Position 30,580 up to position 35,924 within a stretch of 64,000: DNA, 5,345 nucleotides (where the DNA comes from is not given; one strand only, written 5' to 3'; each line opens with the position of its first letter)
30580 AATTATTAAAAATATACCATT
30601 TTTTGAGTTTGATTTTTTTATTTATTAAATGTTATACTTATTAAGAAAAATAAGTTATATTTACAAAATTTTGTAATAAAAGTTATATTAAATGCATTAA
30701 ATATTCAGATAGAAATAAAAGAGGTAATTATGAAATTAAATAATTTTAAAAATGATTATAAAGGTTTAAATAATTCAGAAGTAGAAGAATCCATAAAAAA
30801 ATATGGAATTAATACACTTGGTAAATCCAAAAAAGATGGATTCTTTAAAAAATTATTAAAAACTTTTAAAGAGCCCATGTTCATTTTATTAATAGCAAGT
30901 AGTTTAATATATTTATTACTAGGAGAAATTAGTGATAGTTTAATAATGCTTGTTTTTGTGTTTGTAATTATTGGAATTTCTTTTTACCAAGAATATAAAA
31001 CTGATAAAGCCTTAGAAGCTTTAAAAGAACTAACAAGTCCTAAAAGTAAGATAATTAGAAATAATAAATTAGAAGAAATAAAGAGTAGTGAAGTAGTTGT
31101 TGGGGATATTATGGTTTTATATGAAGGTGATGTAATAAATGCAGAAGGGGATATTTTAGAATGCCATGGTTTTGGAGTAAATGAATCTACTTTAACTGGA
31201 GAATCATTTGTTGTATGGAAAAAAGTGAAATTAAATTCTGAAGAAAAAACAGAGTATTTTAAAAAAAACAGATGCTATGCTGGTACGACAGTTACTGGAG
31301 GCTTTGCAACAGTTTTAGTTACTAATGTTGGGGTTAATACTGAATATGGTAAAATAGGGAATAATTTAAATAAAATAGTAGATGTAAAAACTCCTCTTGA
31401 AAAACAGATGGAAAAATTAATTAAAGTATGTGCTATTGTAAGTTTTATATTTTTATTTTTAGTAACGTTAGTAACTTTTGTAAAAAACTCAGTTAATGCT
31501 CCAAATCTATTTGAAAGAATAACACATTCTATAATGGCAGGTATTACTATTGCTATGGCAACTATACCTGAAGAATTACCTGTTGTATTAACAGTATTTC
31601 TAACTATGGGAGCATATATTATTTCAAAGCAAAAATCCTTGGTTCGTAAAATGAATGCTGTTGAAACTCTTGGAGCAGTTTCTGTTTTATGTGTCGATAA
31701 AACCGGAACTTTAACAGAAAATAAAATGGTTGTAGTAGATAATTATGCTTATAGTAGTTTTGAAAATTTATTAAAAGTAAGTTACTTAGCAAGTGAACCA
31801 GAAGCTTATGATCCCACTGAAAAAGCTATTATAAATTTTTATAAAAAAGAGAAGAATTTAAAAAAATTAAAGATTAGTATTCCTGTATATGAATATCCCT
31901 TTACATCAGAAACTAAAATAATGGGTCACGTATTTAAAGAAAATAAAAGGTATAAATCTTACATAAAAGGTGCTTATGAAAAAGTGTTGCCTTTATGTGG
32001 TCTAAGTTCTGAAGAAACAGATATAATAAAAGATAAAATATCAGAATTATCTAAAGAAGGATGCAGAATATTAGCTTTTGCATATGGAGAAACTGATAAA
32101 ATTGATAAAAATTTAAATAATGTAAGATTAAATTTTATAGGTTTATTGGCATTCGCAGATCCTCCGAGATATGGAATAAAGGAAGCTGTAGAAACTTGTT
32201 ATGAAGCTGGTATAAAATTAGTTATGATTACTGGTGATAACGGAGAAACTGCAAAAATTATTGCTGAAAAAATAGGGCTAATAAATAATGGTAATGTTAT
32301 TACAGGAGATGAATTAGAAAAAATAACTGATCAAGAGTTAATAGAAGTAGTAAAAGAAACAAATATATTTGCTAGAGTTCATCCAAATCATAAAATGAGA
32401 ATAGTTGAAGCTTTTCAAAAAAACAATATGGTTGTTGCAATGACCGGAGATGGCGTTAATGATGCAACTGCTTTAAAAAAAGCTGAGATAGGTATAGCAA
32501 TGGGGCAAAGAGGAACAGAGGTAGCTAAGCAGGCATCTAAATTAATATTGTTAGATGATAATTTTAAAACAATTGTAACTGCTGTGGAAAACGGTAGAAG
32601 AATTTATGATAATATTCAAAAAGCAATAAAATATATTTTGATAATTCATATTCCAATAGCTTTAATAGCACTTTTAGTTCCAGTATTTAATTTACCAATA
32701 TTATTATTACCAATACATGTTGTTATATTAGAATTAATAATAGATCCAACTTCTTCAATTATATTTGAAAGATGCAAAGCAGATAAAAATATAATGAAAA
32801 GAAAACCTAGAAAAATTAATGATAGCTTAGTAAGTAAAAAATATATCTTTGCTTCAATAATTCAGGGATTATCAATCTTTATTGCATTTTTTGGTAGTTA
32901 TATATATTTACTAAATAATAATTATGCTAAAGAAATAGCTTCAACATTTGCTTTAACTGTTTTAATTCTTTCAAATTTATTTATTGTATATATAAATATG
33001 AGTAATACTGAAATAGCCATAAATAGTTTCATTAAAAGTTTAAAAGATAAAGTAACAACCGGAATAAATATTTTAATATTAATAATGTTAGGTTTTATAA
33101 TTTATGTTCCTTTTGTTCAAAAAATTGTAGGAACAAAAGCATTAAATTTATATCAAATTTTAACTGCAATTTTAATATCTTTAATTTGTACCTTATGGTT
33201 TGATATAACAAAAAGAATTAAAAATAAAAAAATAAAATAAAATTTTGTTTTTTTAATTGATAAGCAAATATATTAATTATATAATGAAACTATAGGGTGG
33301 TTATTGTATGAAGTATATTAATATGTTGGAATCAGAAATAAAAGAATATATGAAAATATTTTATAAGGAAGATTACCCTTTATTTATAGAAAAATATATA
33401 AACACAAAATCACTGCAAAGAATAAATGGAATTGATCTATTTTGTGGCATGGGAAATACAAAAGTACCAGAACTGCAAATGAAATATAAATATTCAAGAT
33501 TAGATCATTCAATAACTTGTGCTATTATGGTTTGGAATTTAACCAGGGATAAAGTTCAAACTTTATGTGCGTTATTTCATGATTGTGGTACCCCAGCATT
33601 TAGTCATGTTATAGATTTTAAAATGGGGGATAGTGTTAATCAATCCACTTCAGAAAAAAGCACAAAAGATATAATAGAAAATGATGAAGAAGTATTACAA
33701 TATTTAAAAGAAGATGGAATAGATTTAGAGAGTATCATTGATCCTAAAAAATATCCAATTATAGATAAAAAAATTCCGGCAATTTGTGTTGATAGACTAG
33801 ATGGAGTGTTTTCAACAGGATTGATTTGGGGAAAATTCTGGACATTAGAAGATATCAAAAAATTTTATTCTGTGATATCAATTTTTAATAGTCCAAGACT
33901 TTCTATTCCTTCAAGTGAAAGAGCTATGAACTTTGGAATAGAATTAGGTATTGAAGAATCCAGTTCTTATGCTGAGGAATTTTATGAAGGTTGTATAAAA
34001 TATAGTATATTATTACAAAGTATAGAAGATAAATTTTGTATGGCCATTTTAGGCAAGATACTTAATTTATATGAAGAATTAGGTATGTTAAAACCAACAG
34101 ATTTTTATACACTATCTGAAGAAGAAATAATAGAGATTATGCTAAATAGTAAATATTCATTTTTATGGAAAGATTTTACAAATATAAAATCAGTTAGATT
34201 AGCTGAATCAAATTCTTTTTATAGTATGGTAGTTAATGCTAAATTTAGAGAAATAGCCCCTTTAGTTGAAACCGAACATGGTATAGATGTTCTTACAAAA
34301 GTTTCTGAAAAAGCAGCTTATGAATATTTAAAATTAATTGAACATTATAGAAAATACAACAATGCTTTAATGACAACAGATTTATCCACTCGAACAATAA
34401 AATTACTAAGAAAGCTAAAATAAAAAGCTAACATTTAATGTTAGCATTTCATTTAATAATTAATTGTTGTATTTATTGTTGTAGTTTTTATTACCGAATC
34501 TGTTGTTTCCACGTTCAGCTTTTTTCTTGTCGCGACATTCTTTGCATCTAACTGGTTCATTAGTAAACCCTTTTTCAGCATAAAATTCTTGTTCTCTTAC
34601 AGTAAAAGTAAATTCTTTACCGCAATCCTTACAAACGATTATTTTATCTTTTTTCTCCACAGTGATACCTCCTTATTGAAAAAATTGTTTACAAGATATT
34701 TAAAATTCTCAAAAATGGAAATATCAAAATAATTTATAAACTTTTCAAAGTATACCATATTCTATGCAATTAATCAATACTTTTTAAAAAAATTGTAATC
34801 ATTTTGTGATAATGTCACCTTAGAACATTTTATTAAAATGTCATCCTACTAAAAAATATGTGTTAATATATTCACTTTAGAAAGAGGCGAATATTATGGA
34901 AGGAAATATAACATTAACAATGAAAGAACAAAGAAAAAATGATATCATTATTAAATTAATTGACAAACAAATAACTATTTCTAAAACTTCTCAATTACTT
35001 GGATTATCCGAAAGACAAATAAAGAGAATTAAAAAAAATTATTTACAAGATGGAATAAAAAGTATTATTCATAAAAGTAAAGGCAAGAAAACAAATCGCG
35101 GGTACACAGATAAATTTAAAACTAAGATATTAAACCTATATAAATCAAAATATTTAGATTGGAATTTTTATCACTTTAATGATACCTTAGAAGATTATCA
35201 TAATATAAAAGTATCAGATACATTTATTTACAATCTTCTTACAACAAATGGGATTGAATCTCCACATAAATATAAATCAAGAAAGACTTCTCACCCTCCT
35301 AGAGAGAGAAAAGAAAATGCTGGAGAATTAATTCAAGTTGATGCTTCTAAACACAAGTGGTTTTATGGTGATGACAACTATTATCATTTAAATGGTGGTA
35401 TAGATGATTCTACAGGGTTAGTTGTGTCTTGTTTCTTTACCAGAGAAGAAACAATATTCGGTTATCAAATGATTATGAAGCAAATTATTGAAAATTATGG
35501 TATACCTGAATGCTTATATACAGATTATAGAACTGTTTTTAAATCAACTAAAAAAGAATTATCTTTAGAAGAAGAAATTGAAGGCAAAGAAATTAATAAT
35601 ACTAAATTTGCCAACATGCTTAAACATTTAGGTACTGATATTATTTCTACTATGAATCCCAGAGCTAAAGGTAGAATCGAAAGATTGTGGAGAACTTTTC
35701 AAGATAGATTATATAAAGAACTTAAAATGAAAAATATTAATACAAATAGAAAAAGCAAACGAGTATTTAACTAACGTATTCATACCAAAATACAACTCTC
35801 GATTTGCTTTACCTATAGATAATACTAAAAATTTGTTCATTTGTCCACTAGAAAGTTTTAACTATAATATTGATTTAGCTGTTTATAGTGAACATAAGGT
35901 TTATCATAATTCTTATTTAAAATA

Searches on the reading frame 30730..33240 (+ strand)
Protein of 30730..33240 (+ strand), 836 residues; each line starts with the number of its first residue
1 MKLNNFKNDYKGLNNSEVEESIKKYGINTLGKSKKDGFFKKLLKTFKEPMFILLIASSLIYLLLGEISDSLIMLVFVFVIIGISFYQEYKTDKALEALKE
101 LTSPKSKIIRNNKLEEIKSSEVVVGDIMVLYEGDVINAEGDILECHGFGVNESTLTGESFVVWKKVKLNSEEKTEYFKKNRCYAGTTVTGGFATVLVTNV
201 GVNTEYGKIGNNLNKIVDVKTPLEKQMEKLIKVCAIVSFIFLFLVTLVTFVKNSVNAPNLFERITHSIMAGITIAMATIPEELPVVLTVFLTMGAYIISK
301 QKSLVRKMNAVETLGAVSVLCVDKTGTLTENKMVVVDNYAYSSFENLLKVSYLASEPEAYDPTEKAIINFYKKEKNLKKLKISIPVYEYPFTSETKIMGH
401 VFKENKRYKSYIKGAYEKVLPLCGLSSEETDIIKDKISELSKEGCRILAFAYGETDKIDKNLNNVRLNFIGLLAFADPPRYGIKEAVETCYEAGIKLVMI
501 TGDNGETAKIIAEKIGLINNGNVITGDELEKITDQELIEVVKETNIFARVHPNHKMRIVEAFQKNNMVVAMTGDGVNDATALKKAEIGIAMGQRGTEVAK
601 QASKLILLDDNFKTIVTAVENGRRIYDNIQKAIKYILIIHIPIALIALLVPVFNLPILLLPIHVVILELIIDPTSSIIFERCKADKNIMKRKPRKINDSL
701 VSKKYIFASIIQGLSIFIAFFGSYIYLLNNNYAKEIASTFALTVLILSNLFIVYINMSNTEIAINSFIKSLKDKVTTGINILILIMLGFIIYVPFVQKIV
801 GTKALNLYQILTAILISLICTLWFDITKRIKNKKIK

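Call 41: search_protein_families(library=pfam, proteins=[window:30730-33240:+], max_evalue=0.00001)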
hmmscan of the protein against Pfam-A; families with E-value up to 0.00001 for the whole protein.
window:30730-33240:+ (836 aa): 5 families
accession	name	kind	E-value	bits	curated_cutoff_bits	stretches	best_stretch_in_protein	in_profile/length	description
PF00122.25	E1-E2_ATPase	-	4.2e-39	134.4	28.1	1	100-300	1-180/181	E1-E2 ATPase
PF00689.26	Cation_ATPase_C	-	7.1e-33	114.3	27.3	1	656-830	1-175/175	Cation transporting ATPase, C-terminus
PF00702.32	Hydrolase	-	1.2e-17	65.3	26.4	1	319-585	3-190/191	haloacid dehalogenase-like hydrolase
PF00690.31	Cation_ATPase_N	-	6.6e-13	48.6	20.4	1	4-60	11-68/69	Cation transporter/ATPase, N-terminus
PF13246.12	Cation_ATPase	-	8.1e-10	39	21.7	1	361-423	22-88/91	Cation transport ATPase (P-type)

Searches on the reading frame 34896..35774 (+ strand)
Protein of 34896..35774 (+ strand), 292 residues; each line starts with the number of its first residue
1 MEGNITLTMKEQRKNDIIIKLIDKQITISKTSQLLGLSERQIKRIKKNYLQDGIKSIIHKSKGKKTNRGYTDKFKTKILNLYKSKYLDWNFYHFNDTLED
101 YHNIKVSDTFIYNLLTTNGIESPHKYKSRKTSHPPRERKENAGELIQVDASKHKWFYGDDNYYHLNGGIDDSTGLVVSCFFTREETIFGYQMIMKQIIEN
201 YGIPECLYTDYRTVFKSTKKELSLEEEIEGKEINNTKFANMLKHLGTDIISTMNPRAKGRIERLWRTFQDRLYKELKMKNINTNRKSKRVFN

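Call 12: search_protein_families(library=pfam, proteins=[window:34896-35774:+], max_evalue=0.001)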
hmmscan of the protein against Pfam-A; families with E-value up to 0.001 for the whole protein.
window:34896-35774:+ (292 aa): 3 families
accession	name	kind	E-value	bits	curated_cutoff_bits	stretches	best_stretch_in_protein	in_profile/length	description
PF13518.12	HTH_28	-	9e-08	32.5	25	1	18-65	5-52/52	Helix-turn-helix domain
PF13384.12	HTH_23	-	2.5e-06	27.6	24.6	1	18-54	10-46/50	Homeodomain-like domain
PF13551.12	HTH_29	-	4.3e-06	27.2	28.1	1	18-69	4-55/64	Winged helix-turn helix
